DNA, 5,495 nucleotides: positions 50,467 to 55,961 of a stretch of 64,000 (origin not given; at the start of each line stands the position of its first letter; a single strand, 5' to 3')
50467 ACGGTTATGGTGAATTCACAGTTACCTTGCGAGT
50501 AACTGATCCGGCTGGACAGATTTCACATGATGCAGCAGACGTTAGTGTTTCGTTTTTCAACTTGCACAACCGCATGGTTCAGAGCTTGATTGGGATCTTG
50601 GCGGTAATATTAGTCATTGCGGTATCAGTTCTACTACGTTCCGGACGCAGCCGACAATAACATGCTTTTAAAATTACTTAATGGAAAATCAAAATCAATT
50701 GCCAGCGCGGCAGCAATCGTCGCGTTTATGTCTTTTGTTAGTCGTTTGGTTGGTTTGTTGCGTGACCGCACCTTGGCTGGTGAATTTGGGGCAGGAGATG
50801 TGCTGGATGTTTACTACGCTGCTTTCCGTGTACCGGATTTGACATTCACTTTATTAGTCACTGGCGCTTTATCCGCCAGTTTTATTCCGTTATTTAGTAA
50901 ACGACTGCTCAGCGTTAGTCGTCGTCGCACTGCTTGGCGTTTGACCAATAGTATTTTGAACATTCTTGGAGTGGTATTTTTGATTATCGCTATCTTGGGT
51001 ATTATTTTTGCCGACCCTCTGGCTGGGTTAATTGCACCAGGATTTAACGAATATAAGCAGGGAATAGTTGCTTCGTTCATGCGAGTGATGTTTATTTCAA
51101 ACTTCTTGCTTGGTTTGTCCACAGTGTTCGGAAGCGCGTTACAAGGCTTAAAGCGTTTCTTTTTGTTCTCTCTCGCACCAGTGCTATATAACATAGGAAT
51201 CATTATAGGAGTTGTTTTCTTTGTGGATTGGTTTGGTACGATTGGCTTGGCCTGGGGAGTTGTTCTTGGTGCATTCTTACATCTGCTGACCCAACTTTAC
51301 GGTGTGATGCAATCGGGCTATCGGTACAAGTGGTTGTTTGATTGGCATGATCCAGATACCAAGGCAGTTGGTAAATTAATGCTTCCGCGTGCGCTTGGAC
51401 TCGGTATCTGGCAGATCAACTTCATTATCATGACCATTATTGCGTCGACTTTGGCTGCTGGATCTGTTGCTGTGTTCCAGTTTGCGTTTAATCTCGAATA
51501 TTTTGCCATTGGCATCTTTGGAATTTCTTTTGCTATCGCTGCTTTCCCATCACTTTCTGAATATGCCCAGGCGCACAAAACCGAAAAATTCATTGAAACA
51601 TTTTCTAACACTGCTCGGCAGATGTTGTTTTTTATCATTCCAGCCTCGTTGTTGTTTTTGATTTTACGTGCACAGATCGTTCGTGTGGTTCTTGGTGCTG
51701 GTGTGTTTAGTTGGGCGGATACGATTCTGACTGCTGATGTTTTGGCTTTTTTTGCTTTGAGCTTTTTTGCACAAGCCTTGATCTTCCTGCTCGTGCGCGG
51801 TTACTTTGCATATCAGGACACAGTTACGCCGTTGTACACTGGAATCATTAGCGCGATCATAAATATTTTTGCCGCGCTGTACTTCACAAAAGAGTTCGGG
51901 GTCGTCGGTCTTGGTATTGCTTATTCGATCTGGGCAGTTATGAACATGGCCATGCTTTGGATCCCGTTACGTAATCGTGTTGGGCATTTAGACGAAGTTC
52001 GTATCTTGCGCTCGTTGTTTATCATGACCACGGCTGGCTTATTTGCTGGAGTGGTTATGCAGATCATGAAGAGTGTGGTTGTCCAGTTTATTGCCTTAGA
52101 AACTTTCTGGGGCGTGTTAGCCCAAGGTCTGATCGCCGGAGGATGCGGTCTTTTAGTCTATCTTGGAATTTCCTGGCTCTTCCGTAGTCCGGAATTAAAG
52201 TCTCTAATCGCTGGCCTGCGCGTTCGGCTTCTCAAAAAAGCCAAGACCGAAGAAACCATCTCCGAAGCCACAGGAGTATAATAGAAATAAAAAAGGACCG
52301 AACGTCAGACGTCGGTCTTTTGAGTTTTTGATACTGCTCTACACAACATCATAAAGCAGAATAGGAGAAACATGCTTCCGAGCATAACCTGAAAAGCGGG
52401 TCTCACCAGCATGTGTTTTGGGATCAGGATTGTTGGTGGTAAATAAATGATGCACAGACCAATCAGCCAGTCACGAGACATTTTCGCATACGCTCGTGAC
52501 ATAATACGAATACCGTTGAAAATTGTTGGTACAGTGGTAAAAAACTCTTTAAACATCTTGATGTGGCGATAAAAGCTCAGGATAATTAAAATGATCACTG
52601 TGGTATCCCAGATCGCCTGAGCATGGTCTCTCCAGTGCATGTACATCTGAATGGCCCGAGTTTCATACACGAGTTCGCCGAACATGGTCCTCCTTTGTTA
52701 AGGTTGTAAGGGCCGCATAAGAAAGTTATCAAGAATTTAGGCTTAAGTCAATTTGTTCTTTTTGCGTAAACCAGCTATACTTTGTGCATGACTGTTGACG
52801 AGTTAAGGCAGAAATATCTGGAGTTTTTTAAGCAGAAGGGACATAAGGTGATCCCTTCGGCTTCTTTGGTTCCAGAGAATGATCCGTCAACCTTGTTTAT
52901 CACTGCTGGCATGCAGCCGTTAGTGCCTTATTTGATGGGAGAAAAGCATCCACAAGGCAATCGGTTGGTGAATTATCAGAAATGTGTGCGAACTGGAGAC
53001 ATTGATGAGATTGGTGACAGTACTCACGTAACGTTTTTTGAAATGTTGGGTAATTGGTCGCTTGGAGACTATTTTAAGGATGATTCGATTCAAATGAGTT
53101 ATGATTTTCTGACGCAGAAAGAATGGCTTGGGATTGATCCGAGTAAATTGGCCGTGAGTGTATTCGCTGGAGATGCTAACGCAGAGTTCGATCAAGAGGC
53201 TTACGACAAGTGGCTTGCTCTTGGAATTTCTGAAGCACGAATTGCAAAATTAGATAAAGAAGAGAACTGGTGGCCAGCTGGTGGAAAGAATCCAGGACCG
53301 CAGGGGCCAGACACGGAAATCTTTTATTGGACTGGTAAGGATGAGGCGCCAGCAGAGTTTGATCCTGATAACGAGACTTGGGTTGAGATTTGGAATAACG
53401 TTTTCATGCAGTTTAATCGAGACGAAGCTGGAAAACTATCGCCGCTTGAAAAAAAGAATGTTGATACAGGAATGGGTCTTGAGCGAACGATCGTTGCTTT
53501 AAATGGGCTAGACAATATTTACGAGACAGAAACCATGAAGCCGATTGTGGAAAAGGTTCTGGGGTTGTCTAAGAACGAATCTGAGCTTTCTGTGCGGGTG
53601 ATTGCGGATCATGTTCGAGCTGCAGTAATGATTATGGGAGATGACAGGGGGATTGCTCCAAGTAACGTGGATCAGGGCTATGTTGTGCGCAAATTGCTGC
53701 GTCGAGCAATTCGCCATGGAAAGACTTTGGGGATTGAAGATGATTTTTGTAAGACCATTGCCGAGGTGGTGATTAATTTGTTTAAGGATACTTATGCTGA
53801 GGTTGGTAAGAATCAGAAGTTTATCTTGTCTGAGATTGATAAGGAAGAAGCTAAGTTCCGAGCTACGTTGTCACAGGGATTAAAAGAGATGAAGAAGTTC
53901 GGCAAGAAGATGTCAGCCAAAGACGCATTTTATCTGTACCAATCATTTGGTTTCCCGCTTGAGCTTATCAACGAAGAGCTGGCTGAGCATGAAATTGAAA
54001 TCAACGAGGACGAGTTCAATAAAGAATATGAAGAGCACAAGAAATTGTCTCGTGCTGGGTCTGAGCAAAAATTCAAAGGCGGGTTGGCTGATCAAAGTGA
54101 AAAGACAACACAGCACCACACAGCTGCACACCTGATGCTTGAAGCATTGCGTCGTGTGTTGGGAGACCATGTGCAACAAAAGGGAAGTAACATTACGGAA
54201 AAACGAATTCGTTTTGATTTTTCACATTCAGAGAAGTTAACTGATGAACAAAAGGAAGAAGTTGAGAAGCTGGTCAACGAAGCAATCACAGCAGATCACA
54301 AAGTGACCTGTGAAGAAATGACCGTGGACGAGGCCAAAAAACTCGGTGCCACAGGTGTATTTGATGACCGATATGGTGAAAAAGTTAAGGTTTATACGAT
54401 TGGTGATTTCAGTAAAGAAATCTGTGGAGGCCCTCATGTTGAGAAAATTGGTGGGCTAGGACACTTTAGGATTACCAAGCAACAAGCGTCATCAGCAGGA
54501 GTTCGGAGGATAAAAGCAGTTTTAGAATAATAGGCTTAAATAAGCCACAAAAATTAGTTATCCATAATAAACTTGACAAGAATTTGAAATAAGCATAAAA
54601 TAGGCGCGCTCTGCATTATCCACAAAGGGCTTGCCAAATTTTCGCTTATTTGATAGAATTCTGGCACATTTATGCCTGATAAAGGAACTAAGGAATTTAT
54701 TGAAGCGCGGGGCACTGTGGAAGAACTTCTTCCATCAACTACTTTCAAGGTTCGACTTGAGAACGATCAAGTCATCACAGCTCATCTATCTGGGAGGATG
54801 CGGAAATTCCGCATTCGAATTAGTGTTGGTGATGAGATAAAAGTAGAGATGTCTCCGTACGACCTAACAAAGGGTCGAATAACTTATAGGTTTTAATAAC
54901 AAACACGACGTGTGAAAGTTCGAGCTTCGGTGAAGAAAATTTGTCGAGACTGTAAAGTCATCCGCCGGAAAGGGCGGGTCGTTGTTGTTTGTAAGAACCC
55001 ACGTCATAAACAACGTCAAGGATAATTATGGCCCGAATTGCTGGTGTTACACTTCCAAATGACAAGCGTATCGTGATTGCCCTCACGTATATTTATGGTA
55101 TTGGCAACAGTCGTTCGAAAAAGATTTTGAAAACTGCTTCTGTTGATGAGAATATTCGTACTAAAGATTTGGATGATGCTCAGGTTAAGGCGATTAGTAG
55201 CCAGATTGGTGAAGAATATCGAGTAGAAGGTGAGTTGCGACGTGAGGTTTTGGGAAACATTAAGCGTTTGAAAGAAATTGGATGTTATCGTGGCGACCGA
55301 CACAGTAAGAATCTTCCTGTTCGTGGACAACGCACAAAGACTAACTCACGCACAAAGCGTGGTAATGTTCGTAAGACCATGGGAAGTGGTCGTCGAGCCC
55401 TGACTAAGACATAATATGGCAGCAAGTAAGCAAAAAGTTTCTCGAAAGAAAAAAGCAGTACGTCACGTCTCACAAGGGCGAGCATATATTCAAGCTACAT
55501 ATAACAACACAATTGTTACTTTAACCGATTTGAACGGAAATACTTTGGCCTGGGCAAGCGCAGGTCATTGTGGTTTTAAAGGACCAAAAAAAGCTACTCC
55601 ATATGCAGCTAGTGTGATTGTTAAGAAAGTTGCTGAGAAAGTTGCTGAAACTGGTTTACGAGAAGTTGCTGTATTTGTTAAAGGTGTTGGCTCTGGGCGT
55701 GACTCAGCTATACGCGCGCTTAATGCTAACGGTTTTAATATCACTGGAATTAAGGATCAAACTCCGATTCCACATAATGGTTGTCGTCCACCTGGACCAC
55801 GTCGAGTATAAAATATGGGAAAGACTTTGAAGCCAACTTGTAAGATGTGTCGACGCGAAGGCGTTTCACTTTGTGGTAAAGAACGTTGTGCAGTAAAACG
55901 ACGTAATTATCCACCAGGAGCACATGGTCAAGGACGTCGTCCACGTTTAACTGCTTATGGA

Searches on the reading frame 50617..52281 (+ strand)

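Call 85: search_protein_families(library=pfam, proteins=[window:50617-52281:+], max_evalue=0.001)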
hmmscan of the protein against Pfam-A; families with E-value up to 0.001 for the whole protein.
window:50617-52281:+ (554 aa): 2 families
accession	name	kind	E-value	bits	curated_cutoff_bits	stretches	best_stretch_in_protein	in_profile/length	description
PF03023.19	MurJ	-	1.3e-89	301.4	27.4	1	55-498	3-447/451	Lipid II flippase MurJ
PF01554.23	MatE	-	1.2e-05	25.5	24.9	1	267-418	11-157/161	MatE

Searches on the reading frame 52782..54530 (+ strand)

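Call 28: search_protein_families(library=pfam, proteins=[window:52782-54530:+])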
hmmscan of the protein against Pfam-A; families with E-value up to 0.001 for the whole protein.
window:52782-54530:+ (582 aa): 2 families
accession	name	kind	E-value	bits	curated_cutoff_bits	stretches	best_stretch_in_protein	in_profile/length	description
PF01411.24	tRNA-synt_2c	-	3.5e-130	435.6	30.3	1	7-446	1-448/552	tRNA synthetases class II (A)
PF07973.19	tRNA_SAD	-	4e-14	52.8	24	1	535-577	1-43/44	Threonyl and Alanyl tRNA synthetase second additional domain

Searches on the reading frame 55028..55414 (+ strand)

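Call 86: search_protein_families(library=pfam, proteins=[window:55028-55414:+], max_evalue=0.001)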
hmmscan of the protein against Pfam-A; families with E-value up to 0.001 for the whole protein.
window:55028-55414:+ (128 aa): 1 family
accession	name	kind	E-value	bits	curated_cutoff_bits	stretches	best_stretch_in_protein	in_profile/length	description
PF00416.27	Ribosomal_S13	-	1.6e-30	106.5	31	1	3-109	1-128/128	Ribosomal protein S13/S18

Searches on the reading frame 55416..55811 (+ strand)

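Call 86: search_protein_families(library=pfam, proteins=[window:55416-55811:+], max_evalue=0.001)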
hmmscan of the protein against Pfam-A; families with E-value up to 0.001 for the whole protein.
window:55416-55811:+ (131 aa): 1 family
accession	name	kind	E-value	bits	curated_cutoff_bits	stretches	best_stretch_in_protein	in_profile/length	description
PF00411.24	Ribosomal_S11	-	9.8e-42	142.3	25.1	1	21-130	1-110/110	Ribosomal protein S11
